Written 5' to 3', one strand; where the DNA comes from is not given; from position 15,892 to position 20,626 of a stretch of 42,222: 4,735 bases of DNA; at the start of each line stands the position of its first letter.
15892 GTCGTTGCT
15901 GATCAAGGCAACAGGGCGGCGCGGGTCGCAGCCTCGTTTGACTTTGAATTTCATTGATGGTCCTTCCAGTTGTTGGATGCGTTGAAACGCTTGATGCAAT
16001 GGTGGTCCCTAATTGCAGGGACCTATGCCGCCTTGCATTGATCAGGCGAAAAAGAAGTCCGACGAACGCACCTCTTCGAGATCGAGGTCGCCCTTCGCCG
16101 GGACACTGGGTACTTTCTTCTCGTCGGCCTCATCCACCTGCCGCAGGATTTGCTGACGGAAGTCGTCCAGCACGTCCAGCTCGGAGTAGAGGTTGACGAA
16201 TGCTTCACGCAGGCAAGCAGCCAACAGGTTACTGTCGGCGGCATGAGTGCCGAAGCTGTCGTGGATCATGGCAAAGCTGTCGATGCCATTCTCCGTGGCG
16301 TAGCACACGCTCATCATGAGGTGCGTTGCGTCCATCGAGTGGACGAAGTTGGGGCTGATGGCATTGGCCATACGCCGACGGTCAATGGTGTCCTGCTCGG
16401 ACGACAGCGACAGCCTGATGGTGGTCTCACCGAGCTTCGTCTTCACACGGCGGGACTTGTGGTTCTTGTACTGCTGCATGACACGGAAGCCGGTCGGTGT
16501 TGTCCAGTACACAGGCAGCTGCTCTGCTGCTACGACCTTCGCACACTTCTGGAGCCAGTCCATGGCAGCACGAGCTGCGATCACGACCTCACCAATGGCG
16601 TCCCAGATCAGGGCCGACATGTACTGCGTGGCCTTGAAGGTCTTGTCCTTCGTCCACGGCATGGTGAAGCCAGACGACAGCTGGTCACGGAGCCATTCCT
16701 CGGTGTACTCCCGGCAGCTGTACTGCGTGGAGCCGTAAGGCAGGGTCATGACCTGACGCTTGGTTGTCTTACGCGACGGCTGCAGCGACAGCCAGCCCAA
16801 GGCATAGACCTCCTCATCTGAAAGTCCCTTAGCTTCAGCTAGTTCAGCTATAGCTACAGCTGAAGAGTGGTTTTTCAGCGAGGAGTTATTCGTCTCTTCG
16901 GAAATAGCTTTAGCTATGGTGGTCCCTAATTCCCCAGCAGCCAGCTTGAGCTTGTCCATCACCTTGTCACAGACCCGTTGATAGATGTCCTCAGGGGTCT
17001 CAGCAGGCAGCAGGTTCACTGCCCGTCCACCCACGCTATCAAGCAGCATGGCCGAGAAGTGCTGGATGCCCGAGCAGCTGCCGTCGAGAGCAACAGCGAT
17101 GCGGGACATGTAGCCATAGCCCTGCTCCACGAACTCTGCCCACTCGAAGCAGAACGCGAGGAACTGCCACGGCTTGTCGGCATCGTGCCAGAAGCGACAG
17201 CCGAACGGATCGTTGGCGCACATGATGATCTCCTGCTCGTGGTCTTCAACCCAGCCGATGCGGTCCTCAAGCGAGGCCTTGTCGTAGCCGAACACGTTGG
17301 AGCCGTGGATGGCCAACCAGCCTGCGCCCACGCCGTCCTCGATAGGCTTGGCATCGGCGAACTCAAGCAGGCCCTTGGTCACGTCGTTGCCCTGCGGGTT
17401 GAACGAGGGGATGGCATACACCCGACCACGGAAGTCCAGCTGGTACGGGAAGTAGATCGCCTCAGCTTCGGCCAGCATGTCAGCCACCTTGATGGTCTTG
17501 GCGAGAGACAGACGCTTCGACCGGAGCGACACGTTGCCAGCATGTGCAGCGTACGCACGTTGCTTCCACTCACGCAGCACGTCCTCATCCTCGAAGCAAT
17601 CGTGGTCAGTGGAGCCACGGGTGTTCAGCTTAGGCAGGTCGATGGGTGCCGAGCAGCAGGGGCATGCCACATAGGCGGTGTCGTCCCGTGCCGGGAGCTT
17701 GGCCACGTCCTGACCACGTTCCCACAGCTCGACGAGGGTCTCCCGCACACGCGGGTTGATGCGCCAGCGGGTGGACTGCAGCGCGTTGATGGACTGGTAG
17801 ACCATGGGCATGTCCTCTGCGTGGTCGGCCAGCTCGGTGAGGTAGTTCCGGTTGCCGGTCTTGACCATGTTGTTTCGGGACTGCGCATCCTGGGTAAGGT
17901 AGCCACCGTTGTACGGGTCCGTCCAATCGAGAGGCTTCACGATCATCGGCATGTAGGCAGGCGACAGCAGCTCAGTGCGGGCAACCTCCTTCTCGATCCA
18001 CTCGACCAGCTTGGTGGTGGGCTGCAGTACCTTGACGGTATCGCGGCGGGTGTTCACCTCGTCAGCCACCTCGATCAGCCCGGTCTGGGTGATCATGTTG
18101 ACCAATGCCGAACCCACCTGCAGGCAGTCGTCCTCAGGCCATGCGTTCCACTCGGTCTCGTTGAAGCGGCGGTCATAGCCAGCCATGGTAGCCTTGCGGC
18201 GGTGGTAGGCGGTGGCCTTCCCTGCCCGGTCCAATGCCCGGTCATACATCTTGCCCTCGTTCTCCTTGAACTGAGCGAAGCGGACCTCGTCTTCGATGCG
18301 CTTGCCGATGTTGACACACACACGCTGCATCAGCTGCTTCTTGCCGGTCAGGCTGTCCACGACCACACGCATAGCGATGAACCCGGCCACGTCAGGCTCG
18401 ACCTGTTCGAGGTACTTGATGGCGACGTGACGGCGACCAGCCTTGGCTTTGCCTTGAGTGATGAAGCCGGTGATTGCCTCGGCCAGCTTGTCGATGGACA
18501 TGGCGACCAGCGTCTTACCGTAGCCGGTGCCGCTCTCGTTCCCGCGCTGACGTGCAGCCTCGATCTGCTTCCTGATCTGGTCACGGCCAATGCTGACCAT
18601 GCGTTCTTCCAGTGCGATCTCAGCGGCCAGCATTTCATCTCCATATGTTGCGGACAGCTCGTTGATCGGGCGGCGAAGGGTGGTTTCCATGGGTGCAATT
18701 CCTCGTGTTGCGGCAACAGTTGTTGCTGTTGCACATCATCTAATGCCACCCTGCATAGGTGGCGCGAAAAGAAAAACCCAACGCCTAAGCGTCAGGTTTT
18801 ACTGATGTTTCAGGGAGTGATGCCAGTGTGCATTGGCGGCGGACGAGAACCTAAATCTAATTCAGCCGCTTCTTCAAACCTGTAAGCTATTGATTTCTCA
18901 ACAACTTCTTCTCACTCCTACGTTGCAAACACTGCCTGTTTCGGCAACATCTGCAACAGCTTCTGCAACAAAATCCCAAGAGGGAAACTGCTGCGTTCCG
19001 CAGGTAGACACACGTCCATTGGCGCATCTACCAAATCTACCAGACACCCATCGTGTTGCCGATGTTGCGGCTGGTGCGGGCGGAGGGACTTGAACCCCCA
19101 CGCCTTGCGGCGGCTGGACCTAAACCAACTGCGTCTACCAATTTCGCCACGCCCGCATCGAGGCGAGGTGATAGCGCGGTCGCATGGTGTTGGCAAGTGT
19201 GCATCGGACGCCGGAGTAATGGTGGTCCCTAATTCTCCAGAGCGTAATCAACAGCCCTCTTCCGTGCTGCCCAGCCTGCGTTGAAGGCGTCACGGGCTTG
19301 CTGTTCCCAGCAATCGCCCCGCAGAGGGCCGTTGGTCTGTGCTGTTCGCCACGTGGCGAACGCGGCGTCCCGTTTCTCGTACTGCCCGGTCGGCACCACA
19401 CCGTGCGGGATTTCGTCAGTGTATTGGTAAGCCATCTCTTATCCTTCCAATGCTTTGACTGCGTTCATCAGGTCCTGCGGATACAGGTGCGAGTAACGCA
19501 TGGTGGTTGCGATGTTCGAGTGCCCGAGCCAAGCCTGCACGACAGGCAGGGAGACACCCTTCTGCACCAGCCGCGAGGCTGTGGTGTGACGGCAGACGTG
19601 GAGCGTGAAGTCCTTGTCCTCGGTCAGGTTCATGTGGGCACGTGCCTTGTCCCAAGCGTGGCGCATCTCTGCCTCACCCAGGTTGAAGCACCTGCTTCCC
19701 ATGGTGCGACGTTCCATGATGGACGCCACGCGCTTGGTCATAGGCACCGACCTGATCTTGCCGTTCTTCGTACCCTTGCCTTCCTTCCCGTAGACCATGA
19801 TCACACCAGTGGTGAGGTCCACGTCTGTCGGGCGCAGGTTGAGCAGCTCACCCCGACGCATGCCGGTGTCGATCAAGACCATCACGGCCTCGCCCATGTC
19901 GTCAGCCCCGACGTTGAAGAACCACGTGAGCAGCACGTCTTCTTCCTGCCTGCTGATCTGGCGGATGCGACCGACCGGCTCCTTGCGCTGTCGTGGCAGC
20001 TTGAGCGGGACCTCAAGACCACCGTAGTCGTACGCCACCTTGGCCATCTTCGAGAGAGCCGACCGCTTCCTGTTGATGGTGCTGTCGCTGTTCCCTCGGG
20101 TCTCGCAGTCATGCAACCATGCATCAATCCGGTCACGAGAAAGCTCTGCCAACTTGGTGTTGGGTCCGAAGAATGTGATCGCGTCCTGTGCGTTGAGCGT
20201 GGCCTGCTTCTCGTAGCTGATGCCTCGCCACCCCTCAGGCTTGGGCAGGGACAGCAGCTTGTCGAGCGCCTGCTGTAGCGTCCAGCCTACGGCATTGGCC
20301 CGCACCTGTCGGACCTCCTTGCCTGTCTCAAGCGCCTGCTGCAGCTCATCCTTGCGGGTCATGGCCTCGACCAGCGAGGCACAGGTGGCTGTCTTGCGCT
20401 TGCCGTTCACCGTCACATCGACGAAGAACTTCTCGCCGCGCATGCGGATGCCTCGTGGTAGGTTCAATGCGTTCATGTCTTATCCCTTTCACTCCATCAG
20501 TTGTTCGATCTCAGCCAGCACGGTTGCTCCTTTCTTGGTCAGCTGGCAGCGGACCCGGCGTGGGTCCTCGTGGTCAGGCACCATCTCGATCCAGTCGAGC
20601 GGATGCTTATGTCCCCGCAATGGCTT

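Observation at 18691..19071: The tRNA-RNAP spacer is packed with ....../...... repeats, a terminator, and a perfect palindrome touching the RNAP ribosome-binding site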

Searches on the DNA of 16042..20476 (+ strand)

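Call 6: search_dna_similar(query=window:16042-20476:+, collection=phages, mode=near, max_rows=30)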
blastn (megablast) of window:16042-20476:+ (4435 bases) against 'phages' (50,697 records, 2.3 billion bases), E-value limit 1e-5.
Records with a match: 3; places in all: 3; records where one place covers at least 80% of the query: 0.
Best place of each record, by identity: 80-90% 1; 60-80% 2.
By first word of the organism name: Rhizobium 2; Enterococcus 1.
By host as written in the record: Rhizobium etli Brasil5 2; Enterococcus faecalis 1.
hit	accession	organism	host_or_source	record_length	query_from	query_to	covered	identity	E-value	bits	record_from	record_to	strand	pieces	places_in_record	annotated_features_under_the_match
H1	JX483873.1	Rhizobium phage RHEph01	Rhizobium etli Brasil5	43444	971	1138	4%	74.7%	4e-8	68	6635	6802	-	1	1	putative DNA-dependent RNA polymerase protein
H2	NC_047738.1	Rhizobium phage RHEph01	Rhizobium etli Brasil5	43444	971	1138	4%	74.7%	4e-8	68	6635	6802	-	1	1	putative DNA-dependent RNA polymerase protein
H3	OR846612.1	Enterococcus phage Efs 1-1-1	Enterococcus faecalis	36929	3034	3116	2%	86.9%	7e-16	94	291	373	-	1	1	record has no annotation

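Call 81: search_rna_families(source=window, start=18500, end=19500, threshold=evalue, max_evalue=1)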
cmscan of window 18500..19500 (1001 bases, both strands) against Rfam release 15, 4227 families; matches with E-value up to 1: 3.
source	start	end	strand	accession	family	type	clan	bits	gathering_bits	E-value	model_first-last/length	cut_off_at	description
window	19075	19156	-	RF00005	tRNA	Gene; tRNA;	CL00001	50.7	29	1e-09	1-71/71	no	tRNA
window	18671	18760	+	RF03505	mir-9128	Gene; miRNA;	-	22.1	53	0.52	1-95/95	no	mir-9128 microRNA precursor family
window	19076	19156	-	RF01684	mascRNA-menRNA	Gene;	-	19.5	42.5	0.44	1-56/56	no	MALAT1-associated small cytoplasmic RNA/MEN beta RNA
